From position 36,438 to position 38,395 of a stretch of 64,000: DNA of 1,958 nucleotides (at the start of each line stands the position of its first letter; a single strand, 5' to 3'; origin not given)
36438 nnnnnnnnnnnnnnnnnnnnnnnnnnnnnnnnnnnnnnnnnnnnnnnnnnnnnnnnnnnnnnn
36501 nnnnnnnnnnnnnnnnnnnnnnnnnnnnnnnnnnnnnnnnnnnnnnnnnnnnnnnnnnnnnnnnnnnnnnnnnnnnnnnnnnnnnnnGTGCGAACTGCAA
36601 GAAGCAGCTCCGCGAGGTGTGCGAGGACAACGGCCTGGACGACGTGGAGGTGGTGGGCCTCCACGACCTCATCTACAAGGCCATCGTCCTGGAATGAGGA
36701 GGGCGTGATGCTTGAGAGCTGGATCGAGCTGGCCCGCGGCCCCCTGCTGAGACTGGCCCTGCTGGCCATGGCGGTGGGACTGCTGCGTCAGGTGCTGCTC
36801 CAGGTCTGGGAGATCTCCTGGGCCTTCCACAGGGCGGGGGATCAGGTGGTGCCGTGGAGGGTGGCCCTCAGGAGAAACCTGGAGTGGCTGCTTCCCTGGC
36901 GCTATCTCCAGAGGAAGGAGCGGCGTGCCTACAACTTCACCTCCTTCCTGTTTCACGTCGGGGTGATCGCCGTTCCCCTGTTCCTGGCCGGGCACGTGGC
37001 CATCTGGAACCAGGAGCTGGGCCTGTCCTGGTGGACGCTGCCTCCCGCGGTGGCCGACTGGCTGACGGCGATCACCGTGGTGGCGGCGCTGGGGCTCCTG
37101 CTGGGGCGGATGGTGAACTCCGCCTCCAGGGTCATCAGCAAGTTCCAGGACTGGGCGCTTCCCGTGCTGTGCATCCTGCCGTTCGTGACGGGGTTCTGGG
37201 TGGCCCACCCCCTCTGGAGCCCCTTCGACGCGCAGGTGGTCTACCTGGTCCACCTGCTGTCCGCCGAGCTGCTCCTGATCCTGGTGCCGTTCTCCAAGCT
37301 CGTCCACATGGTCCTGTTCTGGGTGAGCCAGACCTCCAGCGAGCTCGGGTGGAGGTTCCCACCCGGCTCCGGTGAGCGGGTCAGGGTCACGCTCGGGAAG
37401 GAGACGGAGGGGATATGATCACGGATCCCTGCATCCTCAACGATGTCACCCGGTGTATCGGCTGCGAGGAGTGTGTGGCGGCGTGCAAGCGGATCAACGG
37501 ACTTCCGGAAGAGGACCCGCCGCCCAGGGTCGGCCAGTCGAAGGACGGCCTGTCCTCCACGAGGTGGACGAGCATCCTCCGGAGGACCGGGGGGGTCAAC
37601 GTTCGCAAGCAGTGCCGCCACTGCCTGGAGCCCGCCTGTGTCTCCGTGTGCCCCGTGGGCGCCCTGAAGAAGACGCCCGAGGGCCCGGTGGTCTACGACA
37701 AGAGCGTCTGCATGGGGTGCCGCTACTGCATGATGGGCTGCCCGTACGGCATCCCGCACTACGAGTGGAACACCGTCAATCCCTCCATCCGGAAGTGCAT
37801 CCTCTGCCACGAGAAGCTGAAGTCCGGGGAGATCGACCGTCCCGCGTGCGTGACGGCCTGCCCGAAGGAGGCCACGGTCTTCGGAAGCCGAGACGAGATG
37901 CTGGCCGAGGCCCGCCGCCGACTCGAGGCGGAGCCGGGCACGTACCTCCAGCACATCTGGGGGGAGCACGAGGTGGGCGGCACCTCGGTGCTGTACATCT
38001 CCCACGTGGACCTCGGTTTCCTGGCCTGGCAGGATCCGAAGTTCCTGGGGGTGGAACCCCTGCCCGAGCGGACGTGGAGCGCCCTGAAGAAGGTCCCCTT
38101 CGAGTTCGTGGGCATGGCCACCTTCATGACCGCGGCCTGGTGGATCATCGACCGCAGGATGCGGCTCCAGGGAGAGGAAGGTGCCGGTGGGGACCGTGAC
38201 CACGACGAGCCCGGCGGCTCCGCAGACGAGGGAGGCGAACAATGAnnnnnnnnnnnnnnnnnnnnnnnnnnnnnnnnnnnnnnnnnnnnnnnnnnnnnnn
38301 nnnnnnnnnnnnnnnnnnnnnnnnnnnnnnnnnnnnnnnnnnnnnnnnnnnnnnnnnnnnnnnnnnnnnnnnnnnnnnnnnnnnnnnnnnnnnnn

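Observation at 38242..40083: NrfD-family quinone-interacting subunit fused to a hexaheme cytochrome c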

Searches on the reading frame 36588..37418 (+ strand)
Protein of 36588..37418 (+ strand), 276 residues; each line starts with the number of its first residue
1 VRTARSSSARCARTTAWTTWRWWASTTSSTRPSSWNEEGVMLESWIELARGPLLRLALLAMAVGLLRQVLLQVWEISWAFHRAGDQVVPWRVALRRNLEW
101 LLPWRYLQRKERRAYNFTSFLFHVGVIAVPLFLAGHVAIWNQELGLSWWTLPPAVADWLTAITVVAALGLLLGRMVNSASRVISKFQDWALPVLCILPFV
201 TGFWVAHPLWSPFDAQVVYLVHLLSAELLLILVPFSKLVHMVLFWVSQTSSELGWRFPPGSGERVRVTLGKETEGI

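Call 3: search_protein_families(library=pfam, proteins=[window:36588-37418:+], max_evalue=0.01)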
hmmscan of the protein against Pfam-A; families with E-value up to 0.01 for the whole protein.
window:36588-37418:+ (276 aa): 1 family
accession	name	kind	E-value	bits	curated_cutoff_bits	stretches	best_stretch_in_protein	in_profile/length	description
PF02665.19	Nitrate_red_gam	-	6.3e-07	29.7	22.9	2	214-244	172-202/217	Nitrate reductase gamma subunit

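Call 4: search_protein_families(library=ncbifam, proteins=[window:36588-37418:+], max_evalue=0.01)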
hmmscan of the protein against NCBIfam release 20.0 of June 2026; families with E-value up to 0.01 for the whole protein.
window:36588-37418:+ (276 aa): 4 families
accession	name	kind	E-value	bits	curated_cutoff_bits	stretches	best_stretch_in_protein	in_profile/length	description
NF045723.1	memb_anch_TmcC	equivalog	1.2e-41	142.6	240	1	45-249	3-203/218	TmcC family electron transfer complex membrane anchor subunit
NF045716.1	sulf_resp_HmcE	equivalog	3.3e-41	141.4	275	1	47-249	3-205/226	sulfate respiration complex protein HmcE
NF038018.1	qmoC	equivalog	9e-06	25.4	300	1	139-242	247-352/360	quinone-interacting membrane-bound oxidoreductase complex subunit QmoC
NF038037.1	cytob_DsrM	equivalog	0.0026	17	300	0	212-249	238-275/320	sulfate reduction electron transfer complex DsrMKJOP subunit DsrM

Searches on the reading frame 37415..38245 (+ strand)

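Call 3: search_protein_families(library=pfam, proteins=[window:37415-38245:+], max_evalue=0.01)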
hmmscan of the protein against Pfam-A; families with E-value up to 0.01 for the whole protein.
window:37415-38245:+ (276 aa): 13 families
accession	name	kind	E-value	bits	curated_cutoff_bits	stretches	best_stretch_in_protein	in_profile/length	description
PF13247.11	Fer4_11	-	3.1e-19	69.5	26.2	1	65-159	8-100/100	4Fe-4S dicluster domain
PF12838.12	Fer4_7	-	6.1e-13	49.5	27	2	66-113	1-52/52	4Fe-4S dicluster domain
PF13187.11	Fer4_9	-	9.8e-10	38.8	27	2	99-153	2-51/52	4Fe-4S dicluster domain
PF00037.32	Fer4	-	2.1e-09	37.3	21.1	1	92-113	1-22/24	4Fe-4S binding domain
PF13237.11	Fer4_10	-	3.1e-09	37.1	25.5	3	63-110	5-53/53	4Fe-4S dicluster domain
PF12837.12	Fer4_6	-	1.4e-07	31.6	25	1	92-113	2-23/24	4Fe-4S binding domain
PF12797.12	Fer4_2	-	3e-07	30.4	24.5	1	91-111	2-22/22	4Fe-4S binding domain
PF12798.12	Fer4_3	-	2.6e-05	25.1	27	0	67-83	1-15/15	4Fe-4S binding domain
PF13484.11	Fer4_16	-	0.00016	22.8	30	0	66-89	1-21/66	4Fe-4S double cluster binding domain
PF13534.11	Fer4_17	-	0.0012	19.8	22.2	0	13-29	1-17/61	4Fe-4S dicluster domain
PF12800.12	Fer4_4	-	0.0012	19.4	24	0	13-25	3-15/17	4Fe-4S binding domain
PF13459.11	Fer4_15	-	0.006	17.7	22.4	0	10-84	4-64/66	4Fe-4S single cluster domain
PF13183.11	Fer4_8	-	0.0091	17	27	1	11-82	2-67/68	4Fe-4S dicluster domain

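Call 4: search_protein_families(library=ncbifam, proteins=[window:37415-38245:+], max_evalue=0.01)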
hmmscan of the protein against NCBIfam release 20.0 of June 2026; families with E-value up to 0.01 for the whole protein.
window:37415-38245:+ (276 aa): 38 families (the best 25 are shown)
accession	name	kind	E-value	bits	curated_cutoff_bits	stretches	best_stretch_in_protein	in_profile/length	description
NF045715.1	sulf_resp_HmcB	equivalog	1.7e-72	244.2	420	1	6-255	38-292/307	sulfate respiration complex iron-sulfur protein HmcB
NF008134.0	PRK10882.1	equivalog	5.7e-57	193.2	263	1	7-200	41-270/329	hydrogenase 2 operon protein HybA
TIGR02951.1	DMSO_dmsB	equivalog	2.1e-30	105.9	214.1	1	10-163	7-157/161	DMSO/selenate family reductase complex B subunit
TIGR01582.1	FDH-beta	equivalog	5.6e-30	104.4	334.7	1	6-197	23-222/283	formate dehydrogenase subunit beta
NF045797.1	DsrO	equivalog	2e-29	102.7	200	1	62-177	98-220/235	sulfate reduction electron transfer complex DsrMKJOP subunit DsrO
TIGR03149.1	cyt_nit_nrfC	equivalog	2.6e-24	85.8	377.6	1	7-174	41-199/225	cytochrome c nitrite reductase Fe-S protein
NF011569.0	PRK14993.1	equivalog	1.5e-21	77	416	1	7-159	46-188/244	tetrathionate reductase subunit TtrB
NF041715.1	arsenate_red_ArrB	equivalog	4.2e-19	69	450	2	9-117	7-107/233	arsenate respiratory reductase iron-sulfur subunit ArrB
TIGR03478.1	DMSO_red_II_bet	subfamily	5.3e-19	68.3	480.7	1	64-162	128-223/321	DMSO reductase family type II enzyme, iron-sulfur subunit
NF042979.1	EthbenzDh_ebdB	equivalog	9.9e-19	67.4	740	1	65-165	151-248/354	ethylbenzene dehydrogenase subunit beta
NF038355.1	FDH3_beta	equivalog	4.4e-18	65.9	240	1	8-132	6-122/180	formate dehydrogenase FDH3 subunit beta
NF045766.1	PhenlGlyoxDHPadI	equivalog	8.1e-16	57.8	700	1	6-159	6-138/443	NADH-dependent phenylglyoxylate dehydrogenase subunit beta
NF041782.1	mnquin_red_QrcC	equivalog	2.7e-15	56.7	400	1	9-119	5-121/239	menaquinone reductase iron-sulfur cluster-binding subunit QrcC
NF009408.0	PRK12769.1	equivalog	7.9e-15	54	1003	1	6-169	4-157/659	formate-dependent uric acid utilization protein AegA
TIGR01660.1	narH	equivalog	8.4e-15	54.1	524.05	1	63-140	179-255/492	nitrate reductase subunit beta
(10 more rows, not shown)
